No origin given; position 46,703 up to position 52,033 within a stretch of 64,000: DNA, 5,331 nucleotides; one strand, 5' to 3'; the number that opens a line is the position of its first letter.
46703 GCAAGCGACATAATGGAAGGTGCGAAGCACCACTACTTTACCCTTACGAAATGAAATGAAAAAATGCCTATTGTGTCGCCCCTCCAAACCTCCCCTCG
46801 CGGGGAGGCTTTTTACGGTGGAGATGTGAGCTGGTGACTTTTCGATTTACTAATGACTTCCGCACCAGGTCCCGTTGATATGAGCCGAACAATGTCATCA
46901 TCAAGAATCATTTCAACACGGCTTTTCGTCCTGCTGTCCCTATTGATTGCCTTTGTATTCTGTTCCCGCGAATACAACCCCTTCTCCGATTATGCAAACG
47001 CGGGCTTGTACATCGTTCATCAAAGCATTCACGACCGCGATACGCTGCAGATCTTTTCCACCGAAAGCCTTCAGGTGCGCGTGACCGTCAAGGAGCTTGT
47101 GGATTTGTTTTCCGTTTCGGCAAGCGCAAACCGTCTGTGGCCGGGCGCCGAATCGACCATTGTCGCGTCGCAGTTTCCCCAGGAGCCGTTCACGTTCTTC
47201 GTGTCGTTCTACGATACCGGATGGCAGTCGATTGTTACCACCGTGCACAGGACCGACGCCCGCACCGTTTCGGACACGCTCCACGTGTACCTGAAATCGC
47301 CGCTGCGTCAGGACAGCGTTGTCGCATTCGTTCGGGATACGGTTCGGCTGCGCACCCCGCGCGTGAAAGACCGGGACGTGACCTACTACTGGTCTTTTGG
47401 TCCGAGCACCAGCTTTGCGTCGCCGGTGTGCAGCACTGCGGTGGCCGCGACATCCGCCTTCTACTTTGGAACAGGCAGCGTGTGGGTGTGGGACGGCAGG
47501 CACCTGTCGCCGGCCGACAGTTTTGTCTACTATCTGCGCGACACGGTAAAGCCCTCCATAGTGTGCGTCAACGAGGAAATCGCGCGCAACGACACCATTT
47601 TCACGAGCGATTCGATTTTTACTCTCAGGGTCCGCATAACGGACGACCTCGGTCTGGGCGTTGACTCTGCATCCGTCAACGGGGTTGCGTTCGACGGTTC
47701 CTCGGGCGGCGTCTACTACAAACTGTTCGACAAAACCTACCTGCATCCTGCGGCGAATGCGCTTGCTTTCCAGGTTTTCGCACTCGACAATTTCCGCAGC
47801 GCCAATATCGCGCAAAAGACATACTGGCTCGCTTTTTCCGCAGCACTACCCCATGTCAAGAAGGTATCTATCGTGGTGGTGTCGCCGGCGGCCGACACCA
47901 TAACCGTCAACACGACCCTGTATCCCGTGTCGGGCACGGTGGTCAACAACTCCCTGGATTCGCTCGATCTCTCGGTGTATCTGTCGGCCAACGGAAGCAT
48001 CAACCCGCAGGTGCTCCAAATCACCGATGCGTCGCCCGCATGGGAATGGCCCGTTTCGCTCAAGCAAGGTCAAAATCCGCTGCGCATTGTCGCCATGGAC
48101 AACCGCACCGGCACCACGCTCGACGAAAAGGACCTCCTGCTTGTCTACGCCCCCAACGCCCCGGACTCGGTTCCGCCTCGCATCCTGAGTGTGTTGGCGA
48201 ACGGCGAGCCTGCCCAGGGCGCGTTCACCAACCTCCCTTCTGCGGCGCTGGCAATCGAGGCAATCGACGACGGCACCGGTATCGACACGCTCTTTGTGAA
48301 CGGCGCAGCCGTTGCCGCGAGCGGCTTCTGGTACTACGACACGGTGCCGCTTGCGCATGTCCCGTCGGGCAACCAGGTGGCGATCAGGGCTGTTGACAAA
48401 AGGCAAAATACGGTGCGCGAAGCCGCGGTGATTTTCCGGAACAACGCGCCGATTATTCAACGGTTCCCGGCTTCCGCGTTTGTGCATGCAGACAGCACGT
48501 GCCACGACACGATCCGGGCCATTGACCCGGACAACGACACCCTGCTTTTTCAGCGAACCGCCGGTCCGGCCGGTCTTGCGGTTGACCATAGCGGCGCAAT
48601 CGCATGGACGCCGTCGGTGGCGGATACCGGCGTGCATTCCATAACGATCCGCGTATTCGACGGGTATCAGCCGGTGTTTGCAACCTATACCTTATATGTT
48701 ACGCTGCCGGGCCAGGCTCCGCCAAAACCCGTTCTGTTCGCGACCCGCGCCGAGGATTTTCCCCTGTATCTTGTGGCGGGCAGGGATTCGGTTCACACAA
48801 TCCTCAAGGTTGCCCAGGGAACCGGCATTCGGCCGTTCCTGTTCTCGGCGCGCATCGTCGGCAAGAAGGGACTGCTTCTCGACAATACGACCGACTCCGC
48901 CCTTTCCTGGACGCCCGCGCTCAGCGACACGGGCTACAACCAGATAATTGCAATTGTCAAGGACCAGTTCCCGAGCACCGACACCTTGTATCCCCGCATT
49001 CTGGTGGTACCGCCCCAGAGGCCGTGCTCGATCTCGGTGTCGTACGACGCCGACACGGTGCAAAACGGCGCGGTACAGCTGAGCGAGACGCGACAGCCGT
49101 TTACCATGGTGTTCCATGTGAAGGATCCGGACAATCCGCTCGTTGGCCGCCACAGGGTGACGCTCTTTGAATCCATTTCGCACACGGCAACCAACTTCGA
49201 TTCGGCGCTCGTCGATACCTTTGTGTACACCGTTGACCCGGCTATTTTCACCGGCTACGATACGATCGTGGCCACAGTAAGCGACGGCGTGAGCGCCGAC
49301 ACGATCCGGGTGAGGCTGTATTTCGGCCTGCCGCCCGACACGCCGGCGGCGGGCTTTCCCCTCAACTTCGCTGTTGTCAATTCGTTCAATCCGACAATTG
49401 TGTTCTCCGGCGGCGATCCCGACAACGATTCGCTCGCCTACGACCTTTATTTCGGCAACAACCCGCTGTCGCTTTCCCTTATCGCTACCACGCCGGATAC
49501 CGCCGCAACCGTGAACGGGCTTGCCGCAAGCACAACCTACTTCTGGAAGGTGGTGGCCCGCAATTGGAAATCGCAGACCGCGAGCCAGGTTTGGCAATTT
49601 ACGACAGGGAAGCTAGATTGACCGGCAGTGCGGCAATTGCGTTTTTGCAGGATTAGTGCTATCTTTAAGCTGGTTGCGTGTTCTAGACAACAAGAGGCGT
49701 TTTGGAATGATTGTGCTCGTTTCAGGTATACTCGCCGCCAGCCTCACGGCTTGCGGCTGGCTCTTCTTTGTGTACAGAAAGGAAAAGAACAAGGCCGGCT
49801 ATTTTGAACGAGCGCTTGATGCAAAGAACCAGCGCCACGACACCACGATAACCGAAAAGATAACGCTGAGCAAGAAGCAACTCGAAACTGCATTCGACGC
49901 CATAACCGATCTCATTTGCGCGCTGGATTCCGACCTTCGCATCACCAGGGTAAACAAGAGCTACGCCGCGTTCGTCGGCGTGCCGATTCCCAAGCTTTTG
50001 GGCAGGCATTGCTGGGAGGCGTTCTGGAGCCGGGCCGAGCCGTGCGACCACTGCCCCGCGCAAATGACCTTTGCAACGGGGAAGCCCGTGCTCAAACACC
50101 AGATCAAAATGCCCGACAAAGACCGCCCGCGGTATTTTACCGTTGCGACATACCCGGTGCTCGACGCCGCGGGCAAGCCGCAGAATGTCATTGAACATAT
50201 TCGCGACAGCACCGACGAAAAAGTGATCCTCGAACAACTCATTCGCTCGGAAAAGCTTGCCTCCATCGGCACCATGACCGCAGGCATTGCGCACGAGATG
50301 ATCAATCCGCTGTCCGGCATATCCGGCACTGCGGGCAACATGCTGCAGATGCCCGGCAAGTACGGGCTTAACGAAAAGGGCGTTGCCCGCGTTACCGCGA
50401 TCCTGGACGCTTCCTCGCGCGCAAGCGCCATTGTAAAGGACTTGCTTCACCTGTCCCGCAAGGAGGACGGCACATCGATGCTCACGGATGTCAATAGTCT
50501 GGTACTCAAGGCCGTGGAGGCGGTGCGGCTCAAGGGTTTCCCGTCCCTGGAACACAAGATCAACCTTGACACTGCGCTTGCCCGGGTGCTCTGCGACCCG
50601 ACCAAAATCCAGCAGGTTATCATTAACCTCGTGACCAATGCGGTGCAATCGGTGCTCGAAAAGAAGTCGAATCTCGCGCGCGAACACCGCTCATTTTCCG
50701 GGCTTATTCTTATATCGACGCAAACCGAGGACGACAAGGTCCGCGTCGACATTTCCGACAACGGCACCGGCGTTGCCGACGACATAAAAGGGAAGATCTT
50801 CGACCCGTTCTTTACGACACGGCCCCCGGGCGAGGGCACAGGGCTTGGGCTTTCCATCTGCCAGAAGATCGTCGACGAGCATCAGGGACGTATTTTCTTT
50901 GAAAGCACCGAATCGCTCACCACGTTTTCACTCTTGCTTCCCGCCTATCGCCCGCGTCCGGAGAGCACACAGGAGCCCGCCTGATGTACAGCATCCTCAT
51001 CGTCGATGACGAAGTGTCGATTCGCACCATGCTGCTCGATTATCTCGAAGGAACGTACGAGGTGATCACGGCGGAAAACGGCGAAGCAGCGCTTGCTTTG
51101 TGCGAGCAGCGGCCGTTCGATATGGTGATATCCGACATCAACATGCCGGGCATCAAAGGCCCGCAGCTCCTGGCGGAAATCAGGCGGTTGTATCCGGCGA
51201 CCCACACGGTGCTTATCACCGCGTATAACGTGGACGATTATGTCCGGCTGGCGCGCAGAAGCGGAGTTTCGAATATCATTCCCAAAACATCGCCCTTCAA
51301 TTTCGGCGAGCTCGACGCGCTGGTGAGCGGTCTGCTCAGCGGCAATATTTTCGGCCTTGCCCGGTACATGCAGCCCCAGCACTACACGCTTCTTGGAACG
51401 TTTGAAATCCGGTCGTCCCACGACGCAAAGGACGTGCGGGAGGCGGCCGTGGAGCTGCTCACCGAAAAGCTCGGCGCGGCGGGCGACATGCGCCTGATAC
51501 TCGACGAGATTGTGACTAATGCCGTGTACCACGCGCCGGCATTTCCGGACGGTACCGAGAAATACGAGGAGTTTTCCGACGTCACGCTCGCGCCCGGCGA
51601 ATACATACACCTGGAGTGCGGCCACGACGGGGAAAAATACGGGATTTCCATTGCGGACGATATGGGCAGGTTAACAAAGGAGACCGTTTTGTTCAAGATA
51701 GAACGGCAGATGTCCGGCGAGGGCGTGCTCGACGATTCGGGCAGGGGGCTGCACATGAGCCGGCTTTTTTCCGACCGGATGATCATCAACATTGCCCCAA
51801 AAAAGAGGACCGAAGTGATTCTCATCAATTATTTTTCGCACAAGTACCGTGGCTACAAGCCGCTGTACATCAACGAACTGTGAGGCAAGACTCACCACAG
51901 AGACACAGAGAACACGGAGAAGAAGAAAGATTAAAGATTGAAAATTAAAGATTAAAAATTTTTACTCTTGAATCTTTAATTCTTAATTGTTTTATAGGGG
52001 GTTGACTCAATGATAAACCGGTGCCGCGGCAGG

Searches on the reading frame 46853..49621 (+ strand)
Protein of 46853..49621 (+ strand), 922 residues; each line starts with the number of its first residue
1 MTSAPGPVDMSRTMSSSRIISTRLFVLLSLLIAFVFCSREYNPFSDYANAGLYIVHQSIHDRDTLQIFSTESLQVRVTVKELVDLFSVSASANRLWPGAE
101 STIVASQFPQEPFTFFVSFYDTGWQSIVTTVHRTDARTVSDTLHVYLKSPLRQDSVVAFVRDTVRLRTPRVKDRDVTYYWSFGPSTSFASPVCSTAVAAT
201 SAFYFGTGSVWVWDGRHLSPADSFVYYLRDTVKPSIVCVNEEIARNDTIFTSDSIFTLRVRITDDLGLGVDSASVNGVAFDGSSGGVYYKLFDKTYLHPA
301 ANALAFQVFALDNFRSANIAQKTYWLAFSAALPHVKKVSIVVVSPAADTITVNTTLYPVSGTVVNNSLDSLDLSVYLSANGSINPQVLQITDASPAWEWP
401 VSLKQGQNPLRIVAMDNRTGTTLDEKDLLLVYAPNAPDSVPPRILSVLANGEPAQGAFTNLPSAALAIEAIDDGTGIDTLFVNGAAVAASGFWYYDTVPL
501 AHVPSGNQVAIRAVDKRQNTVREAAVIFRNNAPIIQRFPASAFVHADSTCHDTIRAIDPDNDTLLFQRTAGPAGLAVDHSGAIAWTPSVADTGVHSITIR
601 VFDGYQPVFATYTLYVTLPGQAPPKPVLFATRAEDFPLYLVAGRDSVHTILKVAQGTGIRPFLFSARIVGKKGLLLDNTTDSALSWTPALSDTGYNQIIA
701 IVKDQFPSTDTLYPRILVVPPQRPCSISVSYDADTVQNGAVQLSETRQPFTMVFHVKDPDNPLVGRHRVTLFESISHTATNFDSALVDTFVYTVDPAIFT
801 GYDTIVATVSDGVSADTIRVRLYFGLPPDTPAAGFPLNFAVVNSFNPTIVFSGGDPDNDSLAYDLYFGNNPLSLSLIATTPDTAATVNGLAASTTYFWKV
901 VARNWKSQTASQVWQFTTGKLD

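Call 56: search_protein_families(library=pfam, proteins=[window:46853-49621:+], max_evalue=0.00001)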
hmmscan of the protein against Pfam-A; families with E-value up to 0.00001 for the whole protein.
window:46853-49621:+ (922 aa): 1 family
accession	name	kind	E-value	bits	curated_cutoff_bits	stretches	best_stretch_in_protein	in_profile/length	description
PF05345.18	He_PIG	-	1.1e-06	29.4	24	1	539-617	8-96/96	Putative Ig domain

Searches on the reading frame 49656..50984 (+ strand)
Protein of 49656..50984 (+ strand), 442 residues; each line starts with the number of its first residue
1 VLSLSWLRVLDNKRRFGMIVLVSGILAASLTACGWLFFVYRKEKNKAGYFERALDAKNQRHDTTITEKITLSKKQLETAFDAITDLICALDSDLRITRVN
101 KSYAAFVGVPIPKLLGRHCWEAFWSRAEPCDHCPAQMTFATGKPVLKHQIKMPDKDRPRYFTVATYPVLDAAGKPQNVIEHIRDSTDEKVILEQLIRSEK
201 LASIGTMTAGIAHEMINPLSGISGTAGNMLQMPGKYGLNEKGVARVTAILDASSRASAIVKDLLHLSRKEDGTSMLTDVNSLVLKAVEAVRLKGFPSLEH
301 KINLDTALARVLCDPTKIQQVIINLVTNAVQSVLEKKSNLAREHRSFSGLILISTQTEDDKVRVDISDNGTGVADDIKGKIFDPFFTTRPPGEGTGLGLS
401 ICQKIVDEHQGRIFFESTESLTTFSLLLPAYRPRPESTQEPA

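Call 56: search_protein_families(library=pfam, proteins=[window:49656-50984:+], max_evalue=0.00001)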
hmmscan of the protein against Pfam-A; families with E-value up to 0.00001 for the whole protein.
window:49656-50984:+ (442 aa): 4 families
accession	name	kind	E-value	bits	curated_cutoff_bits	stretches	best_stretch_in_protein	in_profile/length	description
PF02518.31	HATPase_c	-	3e-22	79.6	26.4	1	314-430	2-109/111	Histidine kinase-, DNA gyrase B-, and HSP90-like ATPase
PF08448.16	PAS_4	-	2e-15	57.4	23.1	1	80-189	1-109/110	PAS fold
PF00512.31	HisKA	-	1.3e-10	41.6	26.9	1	205-272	3-66/66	His Kinase A (phospho-acceptor) domain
PF13426.13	PAS_9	-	2.8e-06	28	27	1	88-187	5-103/103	PAS domain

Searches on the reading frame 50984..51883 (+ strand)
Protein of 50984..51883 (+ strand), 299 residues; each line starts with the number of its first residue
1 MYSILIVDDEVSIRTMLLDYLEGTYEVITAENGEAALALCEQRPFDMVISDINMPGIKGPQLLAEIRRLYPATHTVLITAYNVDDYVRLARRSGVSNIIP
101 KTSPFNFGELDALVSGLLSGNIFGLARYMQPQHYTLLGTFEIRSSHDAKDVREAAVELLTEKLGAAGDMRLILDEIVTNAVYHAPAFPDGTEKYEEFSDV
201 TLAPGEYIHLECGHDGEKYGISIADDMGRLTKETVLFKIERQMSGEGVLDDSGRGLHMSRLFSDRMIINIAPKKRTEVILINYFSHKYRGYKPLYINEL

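Call 56: search_protein_families(library=pfam, proteins=[window:50984-51883:+], max_evalue=0.00001)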
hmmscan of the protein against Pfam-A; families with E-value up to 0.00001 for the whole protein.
window:50984-51883:+ (299 aa): 2 families
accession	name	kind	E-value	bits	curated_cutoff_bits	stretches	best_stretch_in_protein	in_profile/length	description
PF00072.30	Response_reg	-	6.5e-22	78.2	30.2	1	4-110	1-106/111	Response regulator receiver domain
PF13581.12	HATPase_c_2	-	3.6e-06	27.4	27.4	0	164-279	27-124/127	Histidine kinase-like ATPase domain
